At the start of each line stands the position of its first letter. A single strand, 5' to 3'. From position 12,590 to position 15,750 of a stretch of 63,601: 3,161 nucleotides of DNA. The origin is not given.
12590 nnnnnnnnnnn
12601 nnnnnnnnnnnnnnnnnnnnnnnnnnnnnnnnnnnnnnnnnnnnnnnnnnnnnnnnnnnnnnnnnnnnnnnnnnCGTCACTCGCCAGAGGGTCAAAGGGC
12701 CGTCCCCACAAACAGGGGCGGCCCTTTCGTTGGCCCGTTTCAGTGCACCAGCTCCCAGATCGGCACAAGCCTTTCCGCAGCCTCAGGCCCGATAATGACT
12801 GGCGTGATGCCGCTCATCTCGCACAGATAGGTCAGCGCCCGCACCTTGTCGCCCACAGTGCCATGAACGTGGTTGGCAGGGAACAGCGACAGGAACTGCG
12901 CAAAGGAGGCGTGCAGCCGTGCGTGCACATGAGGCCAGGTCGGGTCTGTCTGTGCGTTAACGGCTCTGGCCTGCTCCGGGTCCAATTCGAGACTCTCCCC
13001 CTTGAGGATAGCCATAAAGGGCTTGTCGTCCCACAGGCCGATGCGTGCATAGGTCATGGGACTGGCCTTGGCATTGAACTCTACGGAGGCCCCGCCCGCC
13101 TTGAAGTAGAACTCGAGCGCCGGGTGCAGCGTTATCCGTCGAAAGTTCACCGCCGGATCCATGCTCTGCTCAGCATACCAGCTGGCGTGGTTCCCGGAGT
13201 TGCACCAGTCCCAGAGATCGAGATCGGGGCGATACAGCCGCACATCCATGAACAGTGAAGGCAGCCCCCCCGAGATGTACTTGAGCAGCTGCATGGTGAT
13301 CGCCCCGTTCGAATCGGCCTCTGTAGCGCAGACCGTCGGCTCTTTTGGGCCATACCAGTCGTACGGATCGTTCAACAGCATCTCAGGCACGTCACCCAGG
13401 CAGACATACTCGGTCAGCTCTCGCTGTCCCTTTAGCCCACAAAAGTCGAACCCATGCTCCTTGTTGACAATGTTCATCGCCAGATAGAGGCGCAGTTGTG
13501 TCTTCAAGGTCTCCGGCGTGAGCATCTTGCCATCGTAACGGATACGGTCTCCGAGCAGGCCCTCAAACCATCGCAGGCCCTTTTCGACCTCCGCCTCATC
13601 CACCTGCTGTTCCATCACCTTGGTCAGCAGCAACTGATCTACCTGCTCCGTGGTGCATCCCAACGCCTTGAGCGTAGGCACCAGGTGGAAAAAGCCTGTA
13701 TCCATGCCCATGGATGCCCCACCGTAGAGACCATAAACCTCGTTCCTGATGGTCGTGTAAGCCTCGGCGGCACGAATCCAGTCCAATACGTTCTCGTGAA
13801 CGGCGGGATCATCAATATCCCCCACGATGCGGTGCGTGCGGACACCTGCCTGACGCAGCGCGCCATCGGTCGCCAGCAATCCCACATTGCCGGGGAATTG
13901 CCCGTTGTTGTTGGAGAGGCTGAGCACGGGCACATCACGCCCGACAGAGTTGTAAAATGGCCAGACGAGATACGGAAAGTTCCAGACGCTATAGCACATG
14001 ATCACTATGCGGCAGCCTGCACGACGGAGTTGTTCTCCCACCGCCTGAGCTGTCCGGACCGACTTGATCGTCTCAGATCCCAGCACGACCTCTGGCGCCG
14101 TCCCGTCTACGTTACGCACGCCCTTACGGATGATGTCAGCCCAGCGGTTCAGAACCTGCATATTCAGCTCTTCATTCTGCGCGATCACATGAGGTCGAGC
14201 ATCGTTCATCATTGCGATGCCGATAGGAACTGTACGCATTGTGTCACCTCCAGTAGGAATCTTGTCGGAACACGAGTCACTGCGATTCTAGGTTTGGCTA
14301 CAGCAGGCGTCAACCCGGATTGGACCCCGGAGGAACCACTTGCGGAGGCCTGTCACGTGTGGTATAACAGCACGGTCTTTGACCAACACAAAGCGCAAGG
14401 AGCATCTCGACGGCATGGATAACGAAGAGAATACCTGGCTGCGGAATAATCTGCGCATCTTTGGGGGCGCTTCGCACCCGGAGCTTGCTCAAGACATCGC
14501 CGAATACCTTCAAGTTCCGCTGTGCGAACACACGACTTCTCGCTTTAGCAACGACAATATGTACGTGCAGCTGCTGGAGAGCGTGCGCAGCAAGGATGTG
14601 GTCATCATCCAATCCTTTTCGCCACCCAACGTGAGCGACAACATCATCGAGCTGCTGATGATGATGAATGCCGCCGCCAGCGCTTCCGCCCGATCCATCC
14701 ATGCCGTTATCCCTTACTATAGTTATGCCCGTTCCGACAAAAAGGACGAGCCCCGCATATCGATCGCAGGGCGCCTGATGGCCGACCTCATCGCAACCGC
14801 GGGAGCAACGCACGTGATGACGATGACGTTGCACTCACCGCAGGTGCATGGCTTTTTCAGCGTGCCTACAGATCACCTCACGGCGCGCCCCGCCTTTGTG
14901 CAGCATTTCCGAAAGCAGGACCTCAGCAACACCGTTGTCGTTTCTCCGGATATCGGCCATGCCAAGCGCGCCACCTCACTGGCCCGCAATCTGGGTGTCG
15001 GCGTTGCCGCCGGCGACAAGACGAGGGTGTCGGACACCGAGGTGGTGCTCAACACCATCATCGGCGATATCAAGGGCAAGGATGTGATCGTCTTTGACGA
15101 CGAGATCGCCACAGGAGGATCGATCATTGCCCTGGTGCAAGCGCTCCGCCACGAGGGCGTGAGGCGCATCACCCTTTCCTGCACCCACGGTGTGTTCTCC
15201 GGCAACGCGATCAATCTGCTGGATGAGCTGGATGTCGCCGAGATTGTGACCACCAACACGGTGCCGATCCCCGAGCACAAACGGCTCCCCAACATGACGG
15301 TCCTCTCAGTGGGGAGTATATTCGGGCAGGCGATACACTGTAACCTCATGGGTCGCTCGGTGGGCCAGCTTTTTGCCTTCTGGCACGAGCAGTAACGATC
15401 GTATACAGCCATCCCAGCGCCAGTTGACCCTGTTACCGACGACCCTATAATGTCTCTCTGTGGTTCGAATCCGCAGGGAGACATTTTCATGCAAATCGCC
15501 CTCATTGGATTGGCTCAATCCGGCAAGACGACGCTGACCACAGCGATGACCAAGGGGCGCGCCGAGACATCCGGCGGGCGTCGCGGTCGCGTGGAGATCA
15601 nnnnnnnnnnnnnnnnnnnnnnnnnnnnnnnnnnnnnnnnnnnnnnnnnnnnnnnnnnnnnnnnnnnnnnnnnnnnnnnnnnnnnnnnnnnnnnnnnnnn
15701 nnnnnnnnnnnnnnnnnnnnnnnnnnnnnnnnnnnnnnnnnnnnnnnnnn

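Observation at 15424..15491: tRNA T-arm/minihelix mimic overlapping promoter and RBS of the divergent ychF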

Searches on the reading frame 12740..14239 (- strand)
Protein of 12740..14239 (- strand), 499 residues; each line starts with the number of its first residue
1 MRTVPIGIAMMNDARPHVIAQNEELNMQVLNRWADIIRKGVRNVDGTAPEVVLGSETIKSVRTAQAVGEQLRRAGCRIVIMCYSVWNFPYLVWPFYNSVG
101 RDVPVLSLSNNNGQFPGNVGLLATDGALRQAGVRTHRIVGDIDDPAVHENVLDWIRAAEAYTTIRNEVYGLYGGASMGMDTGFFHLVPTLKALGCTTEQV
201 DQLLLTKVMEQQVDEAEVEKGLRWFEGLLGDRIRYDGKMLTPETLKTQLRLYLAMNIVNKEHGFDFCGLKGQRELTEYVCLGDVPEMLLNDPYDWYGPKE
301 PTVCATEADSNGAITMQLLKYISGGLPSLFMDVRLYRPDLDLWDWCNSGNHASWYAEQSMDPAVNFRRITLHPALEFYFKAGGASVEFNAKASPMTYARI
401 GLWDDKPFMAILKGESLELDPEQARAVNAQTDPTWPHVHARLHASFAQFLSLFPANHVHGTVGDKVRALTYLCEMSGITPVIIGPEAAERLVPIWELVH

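Call 7: search_protein_families(library=ncbifam, proteins=[window:12740-14239:-])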
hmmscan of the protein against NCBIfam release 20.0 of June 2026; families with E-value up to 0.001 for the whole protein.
window:12740-14239:- (499 aa): 2 families
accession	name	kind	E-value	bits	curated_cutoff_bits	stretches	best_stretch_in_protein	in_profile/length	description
NF008220.0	PRK10991.1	equivalog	5.3e-38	130.9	775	2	5-336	8-365/591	L-fucose isomerase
TIGR01089.1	fucI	equivalog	2.3e-35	122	850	3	6-227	6-233/587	L-fucose isomerase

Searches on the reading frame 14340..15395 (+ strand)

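Call 7: search_protein_families(library=ncbifam, proteins=[window:14340-15395:+])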
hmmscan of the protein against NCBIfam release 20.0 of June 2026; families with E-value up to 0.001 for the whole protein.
window:14340-15395:+ (351 aa): 17 families
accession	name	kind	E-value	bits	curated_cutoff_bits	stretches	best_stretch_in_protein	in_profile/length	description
TIGR01251.1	ribP_PPkin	subfamily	4.1e-100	334.7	113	1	39-345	2-308/309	ribose-phosphate diphosphokinase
NF002320.0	PRK01259.1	subfamily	1.8e-95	320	297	1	36-346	5-315/316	ribose-phosphate diphosphokinase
NF002844.0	PRK03092.1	equivalog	2.2e-87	293.3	438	1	35-345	9-322/326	ribose-phosphate diphosphokinase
NF002758.0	PRK02812.1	equivalog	1.1e-84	284.4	518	1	32-345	16-329/330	ribose-phosphate pyrophosphokinase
NF002618.0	PRK02269.1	equivalog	2.5e-73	247.5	460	1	36-346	4-317/321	ribose-phosphate diphosphokinase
NF002686.0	PRK02458.1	equivalog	8.6e-67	225.9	506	1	35-349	7-320/323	ribose-phosphate diphosphokinase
NF001815.0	PRK00553.1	equivalog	4.6e-64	216.6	484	1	36-349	8-325/332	ribose-phosphate pyrophosphokinase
NF003428.0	PRK04923.1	equivalog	4.8e-63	213.2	536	1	36-345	5-317/319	ribose-phosphate diphosphokinase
NF002095.0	PRK00934.1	equivalog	1.1e-61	208.5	296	1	40-309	3-268/287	ribose-phosphate diphosphokinase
NF005537.0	PRK07199.1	subfamily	5.4e-39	134.1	322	1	47-310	12-275/301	ribose-phosphate diphosphokinase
NF005299.0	PRK06827.1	subfamily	3.3e-33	115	327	1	63-311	57-333/383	phosphoribosylpyrophosphate synthetase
NF001097.0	PRK00129.1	equivalog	1.8e-05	24.6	114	1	215-282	95-160/209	uracil phosphoribosyltransferase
NF040646.1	HPT_Archaea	equivalog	3.4e-05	23.5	200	1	226-275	97-143/184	hypoxanthine/guanine phosphoribosyltransferase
NF002635.0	PRK02304.1-4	subfamily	6.8e-05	22.5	146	1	225-275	97-144/188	adenine phosphoribosyltransferase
NF009211.0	PRK12560.1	equivalog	0.00011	22.1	188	1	244-281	112-149/187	adenine phosphoribosyltransferase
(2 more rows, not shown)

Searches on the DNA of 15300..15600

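Call 4: search_rna_families(source=window, start=15300, end=15600, threshold=evalue, max_evalue=10, show_alignments=3)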
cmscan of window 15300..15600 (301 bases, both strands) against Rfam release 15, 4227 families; matches with E-value up to 10: 3.
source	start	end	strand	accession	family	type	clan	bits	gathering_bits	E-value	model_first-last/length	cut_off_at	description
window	15355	15435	-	RF01514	Afu_513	Gene; snRNA; snoRNA; CD-box;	-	17.5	48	0.097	1-103/103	no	A. fumigatus snoRNA Afu_513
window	15357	15399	+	RF01839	eeev_FSE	Cis-reg; frameshift_element;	-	14.1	80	2.8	1-73/73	no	eastern equine encephalitis ribosomal frameshift element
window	15478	15529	+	RF02246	Six3os1_1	Gene; lncRNA;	-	10.3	50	5.5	1-87/87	no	Six3os1 conserved region 1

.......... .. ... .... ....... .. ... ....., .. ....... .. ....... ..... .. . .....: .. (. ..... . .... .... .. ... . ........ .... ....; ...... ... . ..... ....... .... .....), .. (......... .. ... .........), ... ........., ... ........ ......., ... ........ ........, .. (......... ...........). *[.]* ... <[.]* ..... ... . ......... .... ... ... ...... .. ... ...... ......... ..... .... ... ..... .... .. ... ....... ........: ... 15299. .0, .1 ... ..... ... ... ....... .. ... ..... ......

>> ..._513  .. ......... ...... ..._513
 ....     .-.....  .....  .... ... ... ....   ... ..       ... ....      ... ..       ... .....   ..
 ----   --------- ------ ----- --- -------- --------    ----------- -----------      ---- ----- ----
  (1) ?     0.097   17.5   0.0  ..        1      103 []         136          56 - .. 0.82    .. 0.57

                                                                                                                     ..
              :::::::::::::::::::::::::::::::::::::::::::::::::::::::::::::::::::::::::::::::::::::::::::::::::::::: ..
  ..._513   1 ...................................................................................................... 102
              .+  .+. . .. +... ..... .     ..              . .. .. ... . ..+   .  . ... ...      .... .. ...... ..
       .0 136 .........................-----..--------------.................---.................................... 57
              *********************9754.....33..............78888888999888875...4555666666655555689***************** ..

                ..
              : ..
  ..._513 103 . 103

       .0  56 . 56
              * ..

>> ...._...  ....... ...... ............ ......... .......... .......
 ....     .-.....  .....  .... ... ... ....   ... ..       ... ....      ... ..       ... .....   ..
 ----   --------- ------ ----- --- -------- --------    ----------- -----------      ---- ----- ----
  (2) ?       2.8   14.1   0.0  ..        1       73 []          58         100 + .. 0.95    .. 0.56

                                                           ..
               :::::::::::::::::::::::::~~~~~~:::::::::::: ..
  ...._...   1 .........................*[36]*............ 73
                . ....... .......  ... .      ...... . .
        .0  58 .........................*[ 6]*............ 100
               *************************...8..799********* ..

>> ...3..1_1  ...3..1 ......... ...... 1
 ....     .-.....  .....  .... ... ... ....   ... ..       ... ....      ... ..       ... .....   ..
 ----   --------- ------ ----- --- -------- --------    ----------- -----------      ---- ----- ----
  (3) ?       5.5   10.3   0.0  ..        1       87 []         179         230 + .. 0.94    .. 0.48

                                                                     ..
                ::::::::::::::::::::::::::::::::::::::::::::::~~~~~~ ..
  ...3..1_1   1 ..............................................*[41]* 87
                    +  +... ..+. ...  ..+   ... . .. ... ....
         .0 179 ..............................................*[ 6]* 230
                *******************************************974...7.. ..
